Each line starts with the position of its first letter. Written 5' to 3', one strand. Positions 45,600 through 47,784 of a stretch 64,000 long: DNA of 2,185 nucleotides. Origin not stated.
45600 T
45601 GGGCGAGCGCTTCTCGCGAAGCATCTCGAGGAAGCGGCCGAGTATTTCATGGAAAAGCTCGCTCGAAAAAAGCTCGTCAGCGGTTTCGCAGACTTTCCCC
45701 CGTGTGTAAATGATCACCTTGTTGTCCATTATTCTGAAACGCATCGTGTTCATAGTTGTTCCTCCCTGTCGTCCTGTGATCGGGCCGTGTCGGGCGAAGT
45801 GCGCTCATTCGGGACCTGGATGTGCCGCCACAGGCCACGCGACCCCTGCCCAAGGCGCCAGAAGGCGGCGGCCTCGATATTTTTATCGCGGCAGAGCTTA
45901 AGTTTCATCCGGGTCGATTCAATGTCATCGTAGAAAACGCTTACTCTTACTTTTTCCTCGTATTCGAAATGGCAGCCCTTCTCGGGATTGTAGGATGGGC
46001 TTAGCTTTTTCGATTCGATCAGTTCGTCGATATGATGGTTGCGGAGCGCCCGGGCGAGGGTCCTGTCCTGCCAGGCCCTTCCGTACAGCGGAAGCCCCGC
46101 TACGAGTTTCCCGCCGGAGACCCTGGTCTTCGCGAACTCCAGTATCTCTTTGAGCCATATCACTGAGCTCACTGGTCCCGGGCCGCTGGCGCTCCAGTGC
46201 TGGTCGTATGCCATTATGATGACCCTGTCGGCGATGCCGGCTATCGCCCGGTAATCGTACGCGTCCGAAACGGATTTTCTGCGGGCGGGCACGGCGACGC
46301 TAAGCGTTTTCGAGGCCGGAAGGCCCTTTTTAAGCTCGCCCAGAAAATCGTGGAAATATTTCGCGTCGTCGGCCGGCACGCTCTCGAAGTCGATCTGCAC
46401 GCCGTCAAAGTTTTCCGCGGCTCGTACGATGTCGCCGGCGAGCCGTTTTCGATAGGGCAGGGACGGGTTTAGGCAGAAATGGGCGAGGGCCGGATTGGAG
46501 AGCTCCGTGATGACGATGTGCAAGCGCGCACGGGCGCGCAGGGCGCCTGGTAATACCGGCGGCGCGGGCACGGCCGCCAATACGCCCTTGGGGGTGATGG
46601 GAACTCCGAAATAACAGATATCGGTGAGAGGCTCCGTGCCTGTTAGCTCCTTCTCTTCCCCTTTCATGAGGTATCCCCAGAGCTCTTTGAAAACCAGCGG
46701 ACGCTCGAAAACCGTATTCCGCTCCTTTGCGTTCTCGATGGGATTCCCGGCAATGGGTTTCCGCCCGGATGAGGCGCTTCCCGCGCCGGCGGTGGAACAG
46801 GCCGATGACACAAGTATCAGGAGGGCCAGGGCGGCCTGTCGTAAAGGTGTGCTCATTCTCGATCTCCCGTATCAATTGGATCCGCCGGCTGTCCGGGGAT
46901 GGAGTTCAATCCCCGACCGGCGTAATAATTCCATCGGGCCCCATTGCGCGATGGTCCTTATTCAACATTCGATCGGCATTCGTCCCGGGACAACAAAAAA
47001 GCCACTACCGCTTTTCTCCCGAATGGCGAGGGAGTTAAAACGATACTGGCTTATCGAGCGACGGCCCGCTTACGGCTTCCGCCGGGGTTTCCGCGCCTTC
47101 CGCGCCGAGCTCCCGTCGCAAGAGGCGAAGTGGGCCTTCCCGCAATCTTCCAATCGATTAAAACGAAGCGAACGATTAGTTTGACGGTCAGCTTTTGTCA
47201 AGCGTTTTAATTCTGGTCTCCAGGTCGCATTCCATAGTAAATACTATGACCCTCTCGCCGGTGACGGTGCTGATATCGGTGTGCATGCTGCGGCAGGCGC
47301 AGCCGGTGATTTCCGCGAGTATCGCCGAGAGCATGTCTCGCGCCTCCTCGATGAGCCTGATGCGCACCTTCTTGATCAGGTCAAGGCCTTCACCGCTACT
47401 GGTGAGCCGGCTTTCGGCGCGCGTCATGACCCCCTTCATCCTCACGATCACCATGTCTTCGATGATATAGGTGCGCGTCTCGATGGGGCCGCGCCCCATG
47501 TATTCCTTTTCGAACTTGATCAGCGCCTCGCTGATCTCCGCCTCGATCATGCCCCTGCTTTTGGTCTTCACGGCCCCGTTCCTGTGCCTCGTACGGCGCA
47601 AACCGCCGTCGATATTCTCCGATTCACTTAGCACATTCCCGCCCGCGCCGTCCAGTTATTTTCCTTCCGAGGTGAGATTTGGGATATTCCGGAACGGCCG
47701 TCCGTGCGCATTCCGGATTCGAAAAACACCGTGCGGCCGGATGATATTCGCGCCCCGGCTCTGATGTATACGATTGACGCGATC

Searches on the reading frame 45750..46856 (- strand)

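Call 5: search_protein_families(library=pfam, proteins=[window:45750-46856:-])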
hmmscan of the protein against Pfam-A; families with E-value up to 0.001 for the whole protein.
window:45750-46856:- (368 aa): 1 family
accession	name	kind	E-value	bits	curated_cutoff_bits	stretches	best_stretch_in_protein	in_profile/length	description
PF00704.34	Glyco_hydro_18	-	1.8e-25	90.7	29.6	1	148-337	104-316/317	Glycosyl hydrolases family 18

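Call 6: search_protein_families(library=ncbifam, proteins=[window:45750-46856:-])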
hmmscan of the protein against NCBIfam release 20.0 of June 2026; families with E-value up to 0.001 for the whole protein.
window:45750-46856:- (368 aa): 1 family
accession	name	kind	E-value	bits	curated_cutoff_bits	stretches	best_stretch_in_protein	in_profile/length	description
NF052619.1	ChiD_Serratia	equivalog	6.3e-05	22.2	750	1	158-221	163-225/416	chitinase ChiD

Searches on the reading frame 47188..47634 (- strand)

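Call 5: search_protein_families(library=pfam, proteins=[window:47188-47634:-])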
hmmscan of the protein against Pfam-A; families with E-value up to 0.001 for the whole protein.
window:47188-47634:- (148 aa): 1 family
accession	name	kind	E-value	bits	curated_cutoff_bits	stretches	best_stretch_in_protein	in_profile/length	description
PF10057.14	MpsC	-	1.8e-36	125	23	1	27-135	2-110/111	Na+-translocating membrane potential-generating system (MpsC)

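Call 6: search_protein_families(library=ncbifam, proteins=[window:47188-47634:-])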
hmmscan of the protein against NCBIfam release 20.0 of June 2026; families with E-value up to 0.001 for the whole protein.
window:47188-47634:- (148 aa): 0 families
